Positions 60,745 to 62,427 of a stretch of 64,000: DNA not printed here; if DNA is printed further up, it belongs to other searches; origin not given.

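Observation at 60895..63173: Tandem LigB-type extradiol dioxygenase genes, one fused to a RidA deaminase-like domain (aminophenol-meta-cleavage-like module)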

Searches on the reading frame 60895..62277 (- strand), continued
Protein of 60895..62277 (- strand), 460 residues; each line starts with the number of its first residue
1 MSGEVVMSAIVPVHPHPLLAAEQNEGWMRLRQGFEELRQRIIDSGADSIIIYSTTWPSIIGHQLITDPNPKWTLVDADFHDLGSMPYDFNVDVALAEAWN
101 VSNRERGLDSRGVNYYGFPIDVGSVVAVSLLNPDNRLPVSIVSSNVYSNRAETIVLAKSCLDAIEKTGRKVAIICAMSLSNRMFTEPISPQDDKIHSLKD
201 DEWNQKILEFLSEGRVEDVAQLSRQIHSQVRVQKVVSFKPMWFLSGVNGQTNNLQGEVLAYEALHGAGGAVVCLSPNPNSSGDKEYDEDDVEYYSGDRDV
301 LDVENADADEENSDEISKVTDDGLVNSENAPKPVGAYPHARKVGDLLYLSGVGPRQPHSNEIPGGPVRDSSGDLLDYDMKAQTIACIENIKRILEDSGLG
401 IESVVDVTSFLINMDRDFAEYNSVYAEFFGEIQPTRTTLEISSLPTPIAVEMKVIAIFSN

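Call 31: find_encoding_contigs(protein=P0132, flank=10000, max_places=2)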
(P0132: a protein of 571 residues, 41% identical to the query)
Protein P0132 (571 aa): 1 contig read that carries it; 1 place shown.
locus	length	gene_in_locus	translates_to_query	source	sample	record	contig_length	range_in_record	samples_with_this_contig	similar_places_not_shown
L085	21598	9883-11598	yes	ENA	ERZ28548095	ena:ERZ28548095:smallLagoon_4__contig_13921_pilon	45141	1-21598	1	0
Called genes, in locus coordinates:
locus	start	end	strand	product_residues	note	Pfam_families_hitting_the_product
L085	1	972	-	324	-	?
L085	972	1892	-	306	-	-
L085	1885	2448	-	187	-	-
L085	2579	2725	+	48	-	-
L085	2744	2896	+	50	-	-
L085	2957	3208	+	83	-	-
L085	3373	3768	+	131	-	-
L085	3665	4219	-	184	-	-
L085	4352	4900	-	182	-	-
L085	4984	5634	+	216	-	-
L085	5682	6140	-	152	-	PF00106:adh_short, PF13561:adh_short_C2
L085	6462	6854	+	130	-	-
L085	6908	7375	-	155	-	-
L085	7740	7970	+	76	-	-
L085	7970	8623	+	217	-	-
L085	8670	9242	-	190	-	-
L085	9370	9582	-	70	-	-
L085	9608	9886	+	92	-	-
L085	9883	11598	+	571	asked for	PF02900:LigB (weak), PF01042:Ribonuc_L-PSP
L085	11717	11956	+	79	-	-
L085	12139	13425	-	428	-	PF03068:PAD (weak)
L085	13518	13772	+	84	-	-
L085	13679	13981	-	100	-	-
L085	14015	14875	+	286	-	-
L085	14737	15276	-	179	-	PF03473:MOSC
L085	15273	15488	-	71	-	PF03301:Trp_dioxygenase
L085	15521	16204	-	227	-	-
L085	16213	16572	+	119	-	-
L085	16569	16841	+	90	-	-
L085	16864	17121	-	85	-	-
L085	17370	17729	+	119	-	-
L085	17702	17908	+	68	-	-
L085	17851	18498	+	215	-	-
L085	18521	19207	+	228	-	-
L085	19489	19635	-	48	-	-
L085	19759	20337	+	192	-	-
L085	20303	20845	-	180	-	PF01841:Transglut_core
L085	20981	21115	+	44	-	-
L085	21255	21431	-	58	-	-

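Call 39: find_encoding_contigs(protein=P0126, flank=10000, max_places=2)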
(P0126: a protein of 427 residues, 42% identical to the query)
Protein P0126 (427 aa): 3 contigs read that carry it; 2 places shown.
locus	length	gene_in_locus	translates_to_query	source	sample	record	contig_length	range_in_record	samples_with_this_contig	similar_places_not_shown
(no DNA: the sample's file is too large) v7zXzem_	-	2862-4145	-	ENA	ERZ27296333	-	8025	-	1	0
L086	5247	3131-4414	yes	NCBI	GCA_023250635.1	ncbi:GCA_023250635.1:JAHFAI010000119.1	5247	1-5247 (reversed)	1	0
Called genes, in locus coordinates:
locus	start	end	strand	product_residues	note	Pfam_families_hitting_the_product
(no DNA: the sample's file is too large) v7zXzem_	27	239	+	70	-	-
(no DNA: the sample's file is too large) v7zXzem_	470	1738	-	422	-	PF00443:UCH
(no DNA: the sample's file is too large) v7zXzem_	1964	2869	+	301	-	PF02900:LigB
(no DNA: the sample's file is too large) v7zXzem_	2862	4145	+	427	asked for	PF02900:LigB, PF01042:Ribonuc_L-PSP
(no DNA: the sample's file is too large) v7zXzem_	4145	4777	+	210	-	PF04199:Cyclase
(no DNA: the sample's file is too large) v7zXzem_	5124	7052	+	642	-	PF13589:HATPase_c_3, PF00183:HSP90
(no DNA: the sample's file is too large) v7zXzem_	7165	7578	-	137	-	PF01850:PIN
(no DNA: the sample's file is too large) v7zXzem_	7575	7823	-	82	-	PF02604:PhdYeFM_antitox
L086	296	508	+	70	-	-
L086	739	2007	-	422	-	PF00443:UCH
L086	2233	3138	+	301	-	PF02900:LigB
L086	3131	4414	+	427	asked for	PF02900:LigB, PF01042:Ribonuc_L-PSP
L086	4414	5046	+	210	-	PF04199:Cyclase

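Call 40: find_encoding_contigs(protein=P0144, flank=10000, max_places=2)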
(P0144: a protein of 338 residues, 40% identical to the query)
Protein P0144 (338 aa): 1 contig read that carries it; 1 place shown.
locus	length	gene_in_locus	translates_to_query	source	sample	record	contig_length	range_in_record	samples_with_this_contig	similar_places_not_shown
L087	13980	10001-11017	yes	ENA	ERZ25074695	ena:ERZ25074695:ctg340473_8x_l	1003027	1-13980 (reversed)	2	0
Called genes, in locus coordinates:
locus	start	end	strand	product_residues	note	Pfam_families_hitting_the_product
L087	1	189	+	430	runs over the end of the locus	PF03631:Virul_fac_BrkB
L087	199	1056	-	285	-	PF13622:4HBT_3, PF20789:4HBT_3C, PF02551:Acyl_CoA_thio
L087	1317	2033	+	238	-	PF15887:Peptidase_Mx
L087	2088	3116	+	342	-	PF07478:Dala_Dala_lig_C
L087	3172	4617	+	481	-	PF09852:DUF2079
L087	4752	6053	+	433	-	PF00108:Thiolase_N, PF00109:ketoacyl-synt (weak), PF02803:Thiolase_C, PF22691:Thiolase_C_1 (faint)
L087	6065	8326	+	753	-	PF00378:ECH_1, PF16113:ECH_2, PF02737:3HCDH_N, PF00725:3HCDH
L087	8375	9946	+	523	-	PF02142:MGS, PF01808:AICARFT_IMPCHas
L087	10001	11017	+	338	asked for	PF02900:LigB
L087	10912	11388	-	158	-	PF00009:GTP_EFTU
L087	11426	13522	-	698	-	PF00009:GTP_EFTU, PF22042:EF-G_D2, PF03144:GTP_EFTU_D2, PF14492:EFG_III, PF16658:RF3_C (weak), PF03764:EFG_IV, PF00679:EFG_C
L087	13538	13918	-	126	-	PF00177:Ribosomal_S7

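Call 41: find_homologous_proteins(query=L083:9093-9974:+, max_evalue=1e-20)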
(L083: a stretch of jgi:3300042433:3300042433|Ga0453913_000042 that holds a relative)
Query L083:9093-9974:+ (293 aa): 3171 proteins with E <= 1e-20 among 4755 candidates; the best 120 are listed.
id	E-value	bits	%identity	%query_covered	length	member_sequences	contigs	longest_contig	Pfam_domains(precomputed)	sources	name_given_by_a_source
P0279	3.2e-201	685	99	100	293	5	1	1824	PF02900.24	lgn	-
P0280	5.6e-156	536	76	99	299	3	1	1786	PF02900.24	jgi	jgi:2-aminophenol/2-amino-5-chlorophenol 1,6-dioxygenase beta subunit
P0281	6.7e-154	530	75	99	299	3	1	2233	PF02900.24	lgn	-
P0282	2.2e-153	528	76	98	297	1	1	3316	PF02900.24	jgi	jgi:2-aminophenol/2-amino-5-chlorophenol 1,6-dioxygenase beta subunit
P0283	2.7e-153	528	76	99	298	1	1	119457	PF02900.24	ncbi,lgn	-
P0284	6.2e-153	526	75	98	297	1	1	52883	PF02900.24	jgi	jgi:2-aminophenol/2-amino-5-chlorophenol 1,6-dioxygenase beta subunit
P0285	2.7e-152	524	75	99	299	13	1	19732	PF02900.24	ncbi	ncbi:MAG: tRNA U-34 5-methylaminomethyl-2-thiouridine biosynthesis protein [Bdellovibrionota bacteri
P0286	2.9e-152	524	75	98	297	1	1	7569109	PF02900.24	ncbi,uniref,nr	ncbi:tRNA U-34 5-methylaminomethyl-2-thiouridine biosynthesis protein [Oligoflexus tunisiensis]|unir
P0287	3.9e-152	524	73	99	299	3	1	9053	PF02900.24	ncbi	-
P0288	2.6e-151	521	74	99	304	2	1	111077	PF02900.24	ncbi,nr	ncbi:MAG: tRNA U-34 5-methylaminomethyl-2-thiouridine biosynthesis protein [Chitinophagaceae bacteri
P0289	3.5e-151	521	74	98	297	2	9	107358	PF02900.24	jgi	jgi:2-aminophenol/2-amino-5-chlorophenol 1,6-dioxygenase beta subunit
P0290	7.7e-151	520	74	98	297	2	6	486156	PF02900.24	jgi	jgi:2-aminophenol/2-amino-5-chlorophenol 1,6-dioxygenase beta subunit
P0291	9.6e-151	519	74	98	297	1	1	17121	PF02900.24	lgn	-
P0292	1.0e-150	519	74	98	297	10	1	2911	PF02900.24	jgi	jgi:2-aminophenol/2-amino-5-chlorophenol 1,6-dioxygenase beta subunit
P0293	3.0e-150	518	74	98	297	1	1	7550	PF02900.24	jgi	jgi:2-aminophenol/2-amino-5-chlorophenol 1,6-dioxygenase beta subunit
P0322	1.2e-142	493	70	100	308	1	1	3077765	PF02900.24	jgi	jgi:2-aminophenol/2-amino-5-chlorophenol 1,6-dioxygenase subunit beta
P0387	1.8e-136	472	68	99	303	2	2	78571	PF02900.24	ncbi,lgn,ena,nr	ncbi:MAG: tRNA U-34 5-methylaminomethyl-2-thiouridine biosynthesis protein [Acidobacteriota bacteriu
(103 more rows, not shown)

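Call 42: find_encoding_contigs(protein=P0286, flank=10000, max_places=1)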
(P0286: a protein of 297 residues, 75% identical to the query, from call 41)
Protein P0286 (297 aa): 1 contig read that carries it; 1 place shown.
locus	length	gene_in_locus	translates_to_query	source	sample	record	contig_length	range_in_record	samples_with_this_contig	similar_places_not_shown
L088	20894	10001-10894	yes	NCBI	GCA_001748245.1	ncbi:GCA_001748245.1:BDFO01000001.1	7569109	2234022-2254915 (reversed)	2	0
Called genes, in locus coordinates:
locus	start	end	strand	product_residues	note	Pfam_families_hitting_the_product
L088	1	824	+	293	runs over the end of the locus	-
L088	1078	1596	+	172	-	-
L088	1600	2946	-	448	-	-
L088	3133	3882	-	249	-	-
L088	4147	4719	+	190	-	-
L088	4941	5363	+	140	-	PF00571:CBS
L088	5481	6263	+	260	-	PF00106:adh_short, PF08659:KR, PF13460:NAD_binding_10 (weak), PF13561:adh_short_C2, PF08643:DUF1776 (weak)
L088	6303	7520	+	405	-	PF00296:Bac_luciferase (weak)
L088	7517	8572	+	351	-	PF06089:Asparaginase_II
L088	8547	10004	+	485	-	PF00171:Aldedh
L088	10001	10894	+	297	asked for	PF02900:LigB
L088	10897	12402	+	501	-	PF02900:LigB, PF01042:Ribonuc_L-PSP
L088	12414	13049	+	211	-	PF04199:Cyclase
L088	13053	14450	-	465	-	PF00150:Cellulase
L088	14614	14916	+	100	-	PF00111:Fer2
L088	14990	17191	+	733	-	PF00384:Molybdopterin, PF01568:Molydop_binding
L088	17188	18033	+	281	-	PF02634:FdhD-NarQ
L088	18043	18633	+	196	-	PF00881:Nitroreductase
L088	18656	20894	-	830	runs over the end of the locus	PF07504:FTP (weak), PF03413:PepSY (faint), PF01483:P_proprotein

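Call 43: find_encoding_contigs(protein=P0288, flank=10000, max_places=1)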
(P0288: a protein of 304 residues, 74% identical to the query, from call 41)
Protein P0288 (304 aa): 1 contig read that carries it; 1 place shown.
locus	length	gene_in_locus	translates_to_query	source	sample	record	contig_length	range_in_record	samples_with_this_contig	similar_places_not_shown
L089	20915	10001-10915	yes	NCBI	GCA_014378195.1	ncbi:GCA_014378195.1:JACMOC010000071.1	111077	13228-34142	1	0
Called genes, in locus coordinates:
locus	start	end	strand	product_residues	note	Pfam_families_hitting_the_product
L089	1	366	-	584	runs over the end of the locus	PF07626:PSD3, PF07637:PSD5, PF07631:PSD4, PF07627:PSCyt3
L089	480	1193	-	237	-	PF05013:FGase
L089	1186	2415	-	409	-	PF04107:GCS2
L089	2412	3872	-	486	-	PF14401:RLAN, PF02655:ATP-grasp_3 (weak), PF07478:Dala_Dala_lig_C (weak), PF08443:RimK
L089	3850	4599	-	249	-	PF13529:Peptidase_C39_2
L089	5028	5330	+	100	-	-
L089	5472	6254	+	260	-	PF00106:adh_short, PF08659:KR (weak), PF13460:NAD_binding_10 (weak), PF13561:adh_short_C2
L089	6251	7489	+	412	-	PF00296:Bac_luciferase (weak)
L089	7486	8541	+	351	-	PF06089:Asparaginase_II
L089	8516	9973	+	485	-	PF00171:Aldedh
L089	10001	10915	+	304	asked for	PF02900:LigB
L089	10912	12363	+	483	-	PF02900:LigB, PF01042:Ribonuc_L-PSP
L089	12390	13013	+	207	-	PF04199:Cyclase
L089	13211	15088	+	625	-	PF25390:WD40_RLD, PF13540:RCC1_2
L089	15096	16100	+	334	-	-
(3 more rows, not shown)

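Call 46: search_solved_structures(query=L088:6303-7520:+, max_evalue=0.01)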
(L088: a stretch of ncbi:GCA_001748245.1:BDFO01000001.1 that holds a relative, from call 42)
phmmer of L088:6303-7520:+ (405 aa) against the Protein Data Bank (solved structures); distinct sequences matched with E-value up to 0.01: 1.
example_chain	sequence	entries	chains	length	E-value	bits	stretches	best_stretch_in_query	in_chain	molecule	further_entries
8k74_A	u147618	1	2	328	0.0053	19.2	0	25-149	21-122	Alkanal monooxygenase alpha chain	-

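Call 47: search_solved_structures(query=L088:7517-8572:+, max_evalue=0.01)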
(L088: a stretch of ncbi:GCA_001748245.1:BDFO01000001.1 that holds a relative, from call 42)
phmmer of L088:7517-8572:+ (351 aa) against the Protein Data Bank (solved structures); distinct sequences matched with E-value up to 0.01: 14.
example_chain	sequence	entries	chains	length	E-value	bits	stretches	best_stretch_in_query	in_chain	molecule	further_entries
8cly_AAA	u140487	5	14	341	1.4e-16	63.6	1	22-273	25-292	Putative L-asparaginase II protein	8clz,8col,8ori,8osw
9thy_A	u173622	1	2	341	3.8e-16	62.2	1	69-273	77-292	L-asparaginase II protein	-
7os3_AAA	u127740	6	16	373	6.2e-15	58.2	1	21-260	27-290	L-asparaginase II protein | L-asparaginase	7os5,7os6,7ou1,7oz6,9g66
9qcy_A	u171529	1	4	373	1.6e-14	56.8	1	21-260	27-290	L-asparaginase II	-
9qcu_A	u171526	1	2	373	1.6e-14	56.8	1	21-260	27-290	L-asparaginase II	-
9qct_A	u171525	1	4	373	4.2e-14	55.5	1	21-260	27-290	L-asparaginase II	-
9qcz_A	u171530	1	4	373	4.2e-14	55.4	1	21-260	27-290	L-asparaginase II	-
8rud_A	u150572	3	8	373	4.3e-14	55.4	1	21-260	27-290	L-asparaginase II protein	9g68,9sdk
9g67_A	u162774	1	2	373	4.3e-14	55.4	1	21-260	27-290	L-asparaginase II protein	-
8ruf_A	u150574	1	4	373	8e-14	54.5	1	21-260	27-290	L-asparaginase II protein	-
8rua_A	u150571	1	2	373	1.1e-13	54.1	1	21-260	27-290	L-asparaginase II protein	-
8rug_A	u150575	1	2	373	1.1e-13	54.1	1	21-260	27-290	L-asparaginase II protein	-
8rue_A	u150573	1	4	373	1.5e-13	53.6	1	21-260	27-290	L-asparaginase II protein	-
9qcw_A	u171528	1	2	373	2.8e-13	52.7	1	21-260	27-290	L-asparaginase II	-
